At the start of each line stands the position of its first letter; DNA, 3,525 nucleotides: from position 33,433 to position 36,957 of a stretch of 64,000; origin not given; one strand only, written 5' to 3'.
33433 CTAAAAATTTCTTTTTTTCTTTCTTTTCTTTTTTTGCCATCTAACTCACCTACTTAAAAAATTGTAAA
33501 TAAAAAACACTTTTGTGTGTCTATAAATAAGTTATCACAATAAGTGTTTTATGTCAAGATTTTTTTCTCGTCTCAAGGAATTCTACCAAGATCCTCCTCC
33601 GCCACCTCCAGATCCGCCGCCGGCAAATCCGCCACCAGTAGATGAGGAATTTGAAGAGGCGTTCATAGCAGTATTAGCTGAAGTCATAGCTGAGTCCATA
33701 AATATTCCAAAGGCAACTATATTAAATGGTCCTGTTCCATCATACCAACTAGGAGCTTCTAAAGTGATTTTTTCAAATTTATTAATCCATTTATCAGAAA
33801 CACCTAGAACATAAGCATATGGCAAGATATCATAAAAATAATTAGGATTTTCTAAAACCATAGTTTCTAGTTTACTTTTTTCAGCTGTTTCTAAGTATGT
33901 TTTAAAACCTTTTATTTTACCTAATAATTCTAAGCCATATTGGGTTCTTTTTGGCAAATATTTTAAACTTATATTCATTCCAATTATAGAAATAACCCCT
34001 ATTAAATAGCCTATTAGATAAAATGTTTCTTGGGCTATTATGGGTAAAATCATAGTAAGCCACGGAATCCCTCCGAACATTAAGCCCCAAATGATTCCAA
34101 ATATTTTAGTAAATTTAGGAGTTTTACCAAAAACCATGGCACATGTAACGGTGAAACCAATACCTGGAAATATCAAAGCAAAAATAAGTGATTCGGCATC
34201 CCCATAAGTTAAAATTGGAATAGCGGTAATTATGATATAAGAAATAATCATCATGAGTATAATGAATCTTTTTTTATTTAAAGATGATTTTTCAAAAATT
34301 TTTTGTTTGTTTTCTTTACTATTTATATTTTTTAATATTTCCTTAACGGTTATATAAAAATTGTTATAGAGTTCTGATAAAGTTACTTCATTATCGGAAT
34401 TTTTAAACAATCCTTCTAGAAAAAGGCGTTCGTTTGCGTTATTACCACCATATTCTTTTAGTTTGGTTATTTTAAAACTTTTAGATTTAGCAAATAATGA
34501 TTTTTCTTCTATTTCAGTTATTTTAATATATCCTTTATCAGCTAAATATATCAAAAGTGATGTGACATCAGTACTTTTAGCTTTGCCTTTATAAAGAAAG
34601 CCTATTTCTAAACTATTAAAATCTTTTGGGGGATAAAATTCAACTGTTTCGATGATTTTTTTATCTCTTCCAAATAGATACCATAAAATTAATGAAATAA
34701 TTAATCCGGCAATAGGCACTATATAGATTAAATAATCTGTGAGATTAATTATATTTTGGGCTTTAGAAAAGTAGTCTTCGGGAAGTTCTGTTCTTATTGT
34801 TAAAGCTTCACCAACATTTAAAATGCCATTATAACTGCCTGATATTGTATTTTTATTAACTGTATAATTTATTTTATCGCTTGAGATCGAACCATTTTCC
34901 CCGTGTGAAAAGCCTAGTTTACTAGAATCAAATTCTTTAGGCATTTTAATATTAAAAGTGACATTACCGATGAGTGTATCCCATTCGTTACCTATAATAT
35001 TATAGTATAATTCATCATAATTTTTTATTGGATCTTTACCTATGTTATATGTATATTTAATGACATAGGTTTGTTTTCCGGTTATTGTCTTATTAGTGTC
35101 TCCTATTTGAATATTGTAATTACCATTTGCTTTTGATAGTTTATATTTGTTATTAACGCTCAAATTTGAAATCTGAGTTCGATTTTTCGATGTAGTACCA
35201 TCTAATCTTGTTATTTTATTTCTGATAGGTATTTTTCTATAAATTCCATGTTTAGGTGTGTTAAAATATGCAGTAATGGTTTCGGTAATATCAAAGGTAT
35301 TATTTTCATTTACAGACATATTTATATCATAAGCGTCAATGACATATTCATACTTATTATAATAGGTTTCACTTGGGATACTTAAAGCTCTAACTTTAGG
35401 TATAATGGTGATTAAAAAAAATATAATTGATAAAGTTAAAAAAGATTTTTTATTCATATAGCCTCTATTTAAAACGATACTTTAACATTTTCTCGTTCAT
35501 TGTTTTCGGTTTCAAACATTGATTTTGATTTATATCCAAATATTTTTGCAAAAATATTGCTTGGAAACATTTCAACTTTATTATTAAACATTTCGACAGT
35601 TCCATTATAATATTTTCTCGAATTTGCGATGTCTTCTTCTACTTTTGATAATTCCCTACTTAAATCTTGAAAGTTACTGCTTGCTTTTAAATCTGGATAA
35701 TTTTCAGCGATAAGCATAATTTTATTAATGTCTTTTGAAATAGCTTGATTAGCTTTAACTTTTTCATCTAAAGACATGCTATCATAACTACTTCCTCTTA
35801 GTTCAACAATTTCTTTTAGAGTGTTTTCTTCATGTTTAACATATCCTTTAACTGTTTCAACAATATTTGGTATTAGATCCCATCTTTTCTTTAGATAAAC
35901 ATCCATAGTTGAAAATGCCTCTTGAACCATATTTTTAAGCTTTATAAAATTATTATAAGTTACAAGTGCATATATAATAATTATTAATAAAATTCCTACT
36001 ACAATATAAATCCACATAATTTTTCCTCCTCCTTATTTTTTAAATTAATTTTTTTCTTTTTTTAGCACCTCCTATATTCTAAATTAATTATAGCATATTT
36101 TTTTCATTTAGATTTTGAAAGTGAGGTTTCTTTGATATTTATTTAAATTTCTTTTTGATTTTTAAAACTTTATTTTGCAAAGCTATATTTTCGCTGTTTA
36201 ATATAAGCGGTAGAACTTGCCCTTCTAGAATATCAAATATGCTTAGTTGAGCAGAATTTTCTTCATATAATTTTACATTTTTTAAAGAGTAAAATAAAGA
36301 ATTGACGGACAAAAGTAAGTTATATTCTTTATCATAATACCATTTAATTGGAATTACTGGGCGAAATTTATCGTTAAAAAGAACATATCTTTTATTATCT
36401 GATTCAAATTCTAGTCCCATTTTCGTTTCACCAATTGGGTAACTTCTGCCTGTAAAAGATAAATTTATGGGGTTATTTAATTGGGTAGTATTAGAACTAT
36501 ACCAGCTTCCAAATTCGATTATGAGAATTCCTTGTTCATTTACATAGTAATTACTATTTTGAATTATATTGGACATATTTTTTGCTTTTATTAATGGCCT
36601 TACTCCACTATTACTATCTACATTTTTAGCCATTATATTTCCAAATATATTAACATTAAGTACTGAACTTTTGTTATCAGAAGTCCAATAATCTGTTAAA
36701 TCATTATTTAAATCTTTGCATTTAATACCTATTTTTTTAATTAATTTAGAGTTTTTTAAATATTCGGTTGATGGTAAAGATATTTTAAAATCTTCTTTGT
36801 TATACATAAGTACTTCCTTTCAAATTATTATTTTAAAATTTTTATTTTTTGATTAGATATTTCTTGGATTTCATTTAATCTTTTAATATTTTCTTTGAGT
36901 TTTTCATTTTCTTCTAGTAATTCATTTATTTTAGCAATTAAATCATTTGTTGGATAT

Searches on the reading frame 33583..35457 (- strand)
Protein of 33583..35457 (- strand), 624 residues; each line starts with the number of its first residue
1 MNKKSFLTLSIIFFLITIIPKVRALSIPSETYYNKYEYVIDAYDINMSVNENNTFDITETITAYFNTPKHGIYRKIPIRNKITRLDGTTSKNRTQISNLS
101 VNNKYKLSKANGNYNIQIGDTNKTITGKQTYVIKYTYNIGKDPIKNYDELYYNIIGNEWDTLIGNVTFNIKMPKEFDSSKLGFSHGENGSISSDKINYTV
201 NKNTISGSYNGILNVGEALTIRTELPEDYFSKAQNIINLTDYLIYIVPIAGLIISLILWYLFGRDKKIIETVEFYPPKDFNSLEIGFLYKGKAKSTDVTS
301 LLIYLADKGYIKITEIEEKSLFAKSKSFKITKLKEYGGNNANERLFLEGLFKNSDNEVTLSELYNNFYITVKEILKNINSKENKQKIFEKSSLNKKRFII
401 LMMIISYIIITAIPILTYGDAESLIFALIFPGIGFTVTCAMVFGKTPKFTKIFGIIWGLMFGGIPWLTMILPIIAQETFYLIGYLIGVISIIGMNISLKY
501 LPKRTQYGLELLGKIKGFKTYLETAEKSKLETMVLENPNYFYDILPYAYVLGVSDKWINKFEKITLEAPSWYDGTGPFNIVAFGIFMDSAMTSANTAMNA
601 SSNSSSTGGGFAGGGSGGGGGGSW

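Call 31: search_protein_families(library=pfam, proteins=[window:33583-35457:-], max_evalue=0.001)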
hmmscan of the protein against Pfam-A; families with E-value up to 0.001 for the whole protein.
window:33583-35457:- (624 aa): 2 families
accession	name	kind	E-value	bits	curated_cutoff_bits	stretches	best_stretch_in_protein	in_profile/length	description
PF20990.2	DUF2207_C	-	1.8e-38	133.1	33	1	274-561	4-247/247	Predicted membrane protein (DUF2207) C-terminal domain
PF09972.14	DUF2207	-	1.7e-29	103.7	24.4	1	40-201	2-154/172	Predicted membrane protein (DUF2207) N-terminal domain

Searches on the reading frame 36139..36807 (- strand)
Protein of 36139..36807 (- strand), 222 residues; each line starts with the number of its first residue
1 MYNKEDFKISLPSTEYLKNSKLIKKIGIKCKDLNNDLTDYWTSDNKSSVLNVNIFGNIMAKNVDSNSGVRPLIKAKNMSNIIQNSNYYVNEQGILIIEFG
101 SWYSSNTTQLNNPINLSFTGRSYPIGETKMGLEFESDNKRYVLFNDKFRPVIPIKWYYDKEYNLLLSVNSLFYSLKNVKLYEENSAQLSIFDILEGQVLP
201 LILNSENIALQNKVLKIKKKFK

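Call 4: search_protein_families(library=pfam, proteins=[window:36139-36807:-], max_evalue=1)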
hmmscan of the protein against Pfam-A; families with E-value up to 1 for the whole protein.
window:36139-36807:- (222 aa): 1 family
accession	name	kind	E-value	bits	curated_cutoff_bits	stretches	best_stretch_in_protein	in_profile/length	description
PF16557.11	CUTL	-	0.019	15.8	25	1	66-104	28-66/72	CUT1-like DNA-binding domain of SATB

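Call 5: search_protein_families(library=ncbifam, proteins=[window:36139-36807:-], max_evalue=1)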
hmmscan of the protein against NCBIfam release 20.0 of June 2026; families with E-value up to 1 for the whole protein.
window:36139-36807:- (222 aa): 2 families
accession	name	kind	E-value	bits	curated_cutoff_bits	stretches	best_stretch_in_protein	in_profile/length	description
NF045903.1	CuHisKinLciSLeg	equivalog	0.04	13.3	700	1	26-99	211-277/357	copper-responsive two-component system sensor histidine kinase LciS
TIGR00536.1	hemK_fam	subfamily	0.044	12.8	115.5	1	77-110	222-255/286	HemK family protein methyltransferase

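Call 51: search_protein_families(library=phrogs, proteins=[window:36139-36807:-], max_evalue=0.01)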
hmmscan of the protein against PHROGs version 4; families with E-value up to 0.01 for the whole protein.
window:36139-36807:- (222 aa): 0 families

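Call 54: search_protein_families(library=padloc, proteins=[window:36139-36807:-], max_evalue=0.01)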
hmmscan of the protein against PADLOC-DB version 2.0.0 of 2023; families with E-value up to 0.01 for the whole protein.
window:36139-36807:- (222 aa): 0 families
